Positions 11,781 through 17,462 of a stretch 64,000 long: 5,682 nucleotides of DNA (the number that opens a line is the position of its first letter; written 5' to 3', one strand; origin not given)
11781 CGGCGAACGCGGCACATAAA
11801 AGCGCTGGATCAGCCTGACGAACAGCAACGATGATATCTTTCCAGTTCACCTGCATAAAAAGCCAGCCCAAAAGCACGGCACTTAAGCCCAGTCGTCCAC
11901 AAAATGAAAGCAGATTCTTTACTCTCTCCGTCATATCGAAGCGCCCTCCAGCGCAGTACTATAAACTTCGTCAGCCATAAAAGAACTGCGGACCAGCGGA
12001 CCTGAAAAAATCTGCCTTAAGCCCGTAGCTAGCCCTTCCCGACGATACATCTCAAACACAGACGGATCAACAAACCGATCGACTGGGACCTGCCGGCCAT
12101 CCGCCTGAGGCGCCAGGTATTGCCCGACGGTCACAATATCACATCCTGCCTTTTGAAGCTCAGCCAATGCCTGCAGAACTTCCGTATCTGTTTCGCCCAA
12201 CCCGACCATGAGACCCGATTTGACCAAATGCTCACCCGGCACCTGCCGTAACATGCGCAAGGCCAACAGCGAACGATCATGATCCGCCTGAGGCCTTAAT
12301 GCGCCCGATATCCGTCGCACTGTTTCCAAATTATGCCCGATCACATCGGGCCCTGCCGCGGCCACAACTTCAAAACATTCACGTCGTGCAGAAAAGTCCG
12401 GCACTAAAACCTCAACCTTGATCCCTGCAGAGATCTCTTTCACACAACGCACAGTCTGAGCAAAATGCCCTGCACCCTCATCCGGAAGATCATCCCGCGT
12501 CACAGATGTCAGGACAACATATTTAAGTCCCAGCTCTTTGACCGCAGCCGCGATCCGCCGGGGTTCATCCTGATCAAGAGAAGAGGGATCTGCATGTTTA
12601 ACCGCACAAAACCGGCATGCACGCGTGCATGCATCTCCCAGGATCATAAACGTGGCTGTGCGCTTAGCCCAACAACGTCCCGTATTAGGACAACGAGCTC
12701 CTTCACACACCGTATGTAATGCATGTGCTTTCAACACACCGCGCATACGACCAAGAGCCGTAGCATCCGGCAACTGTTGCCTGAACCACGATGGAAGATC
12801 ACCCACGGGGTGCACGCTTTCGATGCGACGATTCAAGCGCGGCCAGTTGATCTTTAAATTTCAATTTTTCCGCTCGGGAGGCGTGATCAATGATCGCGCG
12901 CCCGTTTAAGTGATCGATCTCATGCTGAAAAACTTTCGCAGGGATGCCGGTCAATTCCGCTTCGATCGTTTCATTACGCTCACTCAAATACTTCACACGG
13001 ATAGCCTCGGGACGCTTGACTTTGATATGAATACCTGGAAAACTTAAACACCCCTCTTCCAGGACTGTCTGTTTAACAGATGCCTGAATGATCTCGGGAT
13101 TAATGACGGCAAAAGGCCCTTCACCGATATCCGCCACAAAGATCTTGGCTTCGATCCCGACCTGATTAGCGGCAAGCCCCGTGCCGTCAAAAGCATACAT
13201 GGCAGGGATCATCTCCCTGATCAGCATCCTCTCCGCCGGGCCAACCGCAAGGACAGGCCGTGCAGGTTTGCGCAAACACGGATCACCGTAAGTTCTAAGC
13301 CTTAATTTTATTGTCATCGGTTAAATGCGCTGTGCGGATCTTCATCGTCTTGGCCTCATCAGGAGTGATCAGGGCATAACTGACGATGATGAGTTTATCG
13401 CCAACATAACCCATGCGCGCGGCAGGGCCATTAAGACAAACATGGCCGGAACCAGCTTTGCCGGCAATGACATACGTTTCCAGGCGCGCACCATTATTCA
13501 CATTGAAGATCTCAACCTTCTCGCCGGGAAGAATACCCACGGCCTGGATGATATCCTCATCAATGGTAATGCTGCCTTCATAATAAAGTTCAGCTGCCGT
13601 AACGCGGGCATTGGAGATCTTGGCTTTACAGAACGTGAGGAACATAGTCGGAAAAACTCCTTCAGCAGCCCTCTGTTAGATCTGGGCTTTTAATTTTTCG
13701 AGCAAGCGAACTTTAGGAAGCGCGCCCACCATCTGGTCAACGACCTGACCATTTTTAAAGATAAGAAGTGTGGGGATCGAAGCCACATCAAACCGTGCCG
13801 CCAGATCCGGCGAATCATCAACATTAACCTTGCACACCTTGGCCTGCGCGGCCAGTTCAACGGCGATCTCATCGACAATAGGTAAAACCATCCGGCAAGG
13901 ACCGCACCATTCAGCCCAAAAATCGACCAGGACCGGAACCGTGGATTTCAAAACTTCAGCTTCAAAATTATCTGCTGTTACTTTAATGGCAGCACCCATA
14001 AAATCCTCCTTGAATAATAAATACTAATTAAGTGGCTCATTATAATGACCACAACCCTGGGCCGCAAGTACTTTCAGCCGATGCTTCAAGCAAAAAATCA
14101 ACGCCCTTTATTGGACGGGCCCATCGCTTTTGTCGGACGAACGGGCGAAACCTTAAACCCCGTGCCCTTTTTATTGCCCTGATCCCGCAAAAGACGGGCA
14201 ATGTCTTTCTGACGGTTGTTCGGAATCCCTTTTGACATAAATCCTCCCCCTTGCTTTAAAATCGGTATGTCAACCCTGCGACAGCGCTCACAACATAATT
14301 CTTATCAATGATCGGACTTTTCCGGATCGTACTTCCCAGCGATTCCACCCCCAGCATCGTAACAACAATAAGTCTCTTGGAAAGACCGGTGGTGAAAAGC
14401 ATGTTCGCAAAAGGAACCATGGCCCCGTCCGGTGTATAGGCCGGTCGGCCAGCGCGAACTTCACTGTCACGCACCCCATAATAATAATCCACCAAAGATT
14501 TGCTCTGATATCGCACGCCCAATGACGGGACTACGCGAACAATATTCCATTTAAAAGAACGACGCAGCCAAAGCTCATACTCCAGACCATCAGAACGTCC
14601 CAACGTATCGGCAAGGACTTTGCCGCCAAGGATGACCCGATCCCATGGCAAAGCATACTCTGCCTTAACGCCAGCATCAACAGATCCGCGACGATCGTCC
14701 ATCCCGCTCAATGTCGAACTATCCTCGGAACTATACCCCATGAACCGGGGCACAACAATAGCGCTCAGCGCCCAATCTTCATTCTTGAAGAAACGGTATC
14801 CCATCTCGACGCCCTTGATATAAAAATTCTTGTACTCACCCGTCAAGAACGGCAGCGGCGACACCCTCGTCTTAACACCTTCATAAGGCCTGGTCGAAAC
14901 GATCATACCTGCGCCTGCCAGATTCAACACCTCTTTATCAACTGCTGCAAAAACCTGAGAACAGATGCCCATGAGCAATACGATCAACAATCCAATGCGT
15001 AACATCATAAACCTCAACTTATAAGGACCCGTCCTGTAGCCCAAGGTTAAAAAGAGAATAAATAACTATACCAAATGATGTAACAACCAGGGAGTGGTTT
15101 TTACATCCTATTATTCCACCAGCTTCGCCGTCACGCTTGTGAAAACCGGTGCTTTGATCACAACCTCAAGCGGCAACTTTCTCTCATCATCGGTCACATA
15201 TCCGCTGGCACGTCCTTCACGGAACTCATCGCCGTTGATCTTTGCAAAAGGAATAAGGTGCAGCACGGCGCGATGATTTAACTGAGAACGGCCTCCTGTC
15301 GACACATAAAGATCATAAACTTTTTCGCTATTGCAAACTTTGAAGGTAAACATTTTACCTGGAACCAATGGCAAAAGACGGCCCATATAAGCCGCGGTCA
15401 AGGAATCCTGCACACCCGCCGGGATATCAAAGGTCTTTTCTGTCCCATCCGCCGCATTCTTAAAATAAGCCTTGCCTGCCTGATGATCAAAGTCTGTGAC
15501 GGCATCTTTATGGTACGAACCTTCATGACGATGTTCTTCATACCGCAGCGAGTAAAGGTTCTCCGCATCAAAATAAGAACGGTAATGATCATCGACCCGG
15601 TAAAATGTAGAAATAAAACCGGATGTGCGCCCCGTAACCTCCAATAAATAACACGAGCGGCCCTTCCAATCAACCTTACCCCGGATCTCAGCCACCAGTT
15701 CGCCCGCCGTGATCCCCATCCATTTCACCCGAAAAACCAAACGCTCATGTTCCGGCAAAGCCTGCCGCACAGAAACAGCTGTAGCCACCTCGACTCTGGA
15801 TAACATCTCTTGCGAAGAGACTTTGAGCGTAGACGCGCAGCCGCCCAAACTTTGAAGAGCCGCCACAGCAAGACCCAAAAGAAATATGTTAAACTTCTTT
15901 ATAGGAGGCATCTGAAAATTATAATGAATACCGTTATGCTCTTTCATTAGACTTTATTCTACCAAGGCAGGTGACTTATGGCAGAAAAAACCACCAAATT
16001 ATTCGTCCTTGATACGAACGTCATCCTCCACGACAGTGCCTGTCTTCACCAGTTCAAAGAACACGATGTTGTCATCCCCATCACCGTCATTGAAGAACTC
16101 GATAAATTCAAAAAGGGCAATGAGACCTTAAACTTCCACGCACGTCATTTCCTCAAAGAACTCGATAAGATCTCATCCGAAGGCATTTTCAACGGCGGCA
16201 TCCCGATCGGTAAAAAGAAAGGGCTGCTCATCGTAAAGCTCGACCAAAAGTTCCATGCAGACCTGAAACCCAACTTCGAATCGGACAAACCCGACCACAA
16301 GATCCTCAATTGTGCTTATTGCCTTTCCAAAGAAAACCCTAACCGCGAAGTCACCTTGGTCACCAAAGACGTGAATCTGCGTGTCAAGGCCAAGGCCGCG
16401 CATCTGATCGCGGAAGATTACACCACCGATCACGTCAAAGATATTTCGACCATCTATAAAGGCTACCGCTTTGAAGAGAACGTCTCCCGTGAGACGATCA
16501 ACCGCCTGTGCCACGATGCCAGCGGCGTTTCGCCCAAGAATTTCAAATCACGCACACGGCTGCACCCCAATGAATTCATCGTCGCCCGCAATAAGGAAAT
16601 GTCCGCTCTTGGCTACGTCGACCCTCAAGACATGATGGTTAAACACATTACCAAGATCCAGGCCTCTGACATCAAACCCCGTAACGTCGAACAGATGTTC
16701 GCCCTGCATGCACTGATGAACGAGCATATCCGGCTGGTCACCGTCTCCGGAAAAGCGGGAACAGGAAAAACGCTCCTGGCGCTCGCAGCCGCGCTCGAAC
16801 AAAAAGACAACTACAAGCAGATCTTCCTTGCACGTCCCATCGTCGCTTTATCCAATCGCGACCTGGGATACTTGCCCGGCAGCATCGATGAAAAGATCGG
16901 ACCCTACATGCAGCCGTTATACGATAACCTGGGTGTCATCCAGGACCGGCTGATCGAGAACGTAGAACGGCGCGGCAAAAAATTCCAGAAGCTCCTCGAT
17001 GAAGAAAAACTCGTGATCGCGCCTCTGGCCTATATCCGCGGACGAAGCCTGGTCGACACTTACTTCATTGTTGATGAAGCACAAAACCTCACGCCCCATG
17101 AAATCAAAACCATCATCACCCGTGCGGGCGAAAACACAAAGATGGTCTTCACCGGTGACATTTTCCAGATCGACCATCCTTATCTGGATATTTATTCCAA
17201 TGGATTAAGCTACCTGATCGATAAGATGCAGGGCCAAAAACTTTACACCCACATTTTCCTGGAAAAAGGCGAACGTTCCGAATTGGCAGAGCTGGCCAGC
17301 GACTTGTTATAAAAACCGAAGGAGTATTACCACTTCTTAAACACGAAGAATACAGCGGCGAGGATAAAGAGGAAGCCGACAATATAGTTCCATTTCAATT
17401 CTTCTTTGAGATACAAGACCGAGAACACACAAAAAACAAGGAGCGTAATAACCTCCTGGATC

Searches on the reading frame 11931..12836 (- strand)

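Call 31: search_protein_families(library=pfam, proteins=[window:11931-12836:-], max_evalue=0.0001)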
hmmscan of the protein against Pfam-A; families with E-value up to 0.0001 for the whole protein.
window:11931-12836:- (301 aa): 2 families
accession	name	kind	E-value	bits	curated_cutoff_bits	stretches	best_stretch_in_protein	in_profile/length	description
PF04055.27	Radical_SAM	-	4.9e-21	76.1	29.5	1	64-225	1-164/166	Radical SAM superfamily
PF16881.10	LIAS_N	-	9.2e-05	23.3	27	0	13-49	60-96/96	N-terminal domain of lipoyl synthase of Radical_SAM family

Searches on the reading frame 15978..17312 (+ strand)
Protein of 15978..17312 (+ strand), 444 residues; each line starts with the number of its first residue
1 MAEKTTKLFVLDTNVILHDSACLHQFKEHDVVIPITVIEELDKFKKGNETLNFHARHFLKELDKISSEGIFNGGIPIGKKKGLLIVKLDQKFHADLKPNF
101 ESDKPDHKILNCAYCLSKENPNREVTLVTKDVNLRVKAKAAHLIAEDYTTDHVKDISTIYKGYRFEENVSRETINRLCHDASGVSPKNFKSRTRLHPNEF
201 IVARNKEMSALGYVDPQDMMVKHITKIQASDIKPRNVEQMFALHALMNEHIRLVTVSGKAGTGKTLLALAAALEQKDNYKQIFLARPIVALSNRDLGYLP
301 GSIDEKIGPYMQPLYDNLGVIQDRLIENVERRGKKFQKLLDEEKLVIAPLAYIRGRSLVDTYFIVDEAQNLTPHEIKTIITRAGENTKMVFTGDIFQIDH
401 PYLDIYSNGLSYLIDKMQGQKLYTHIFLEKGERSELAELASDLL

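Call 31: search_protein_families(library=pfam, proteins=[window:15978-17312:+], max_evalue=0.0001)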
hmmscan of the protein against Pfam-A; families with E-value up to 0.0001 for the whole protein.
window:15978-17312:+ (444 aa): 5 families
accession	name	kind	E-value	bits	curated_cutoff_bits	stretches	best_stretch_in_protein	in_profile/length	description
PF02562.22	PhoH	-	1.9e-49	168.4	27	1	232-430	2-188/205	PhoH-like protein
PF13638.12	PIN_4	-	1.7e-36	125.9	21.9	1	9-148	1-131/132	PIN domain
PF13604.12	AAA_30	-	1e-07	32.4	27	1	236-398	3-128/191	AAA domain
PF13401.12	AAA_22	-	5.4e-05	24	27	0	252-393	6-122/130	AAA domain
PF13245.12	AAA_19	-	5.8e-05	23.7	25.1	0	324-398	56-129/134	AAA domain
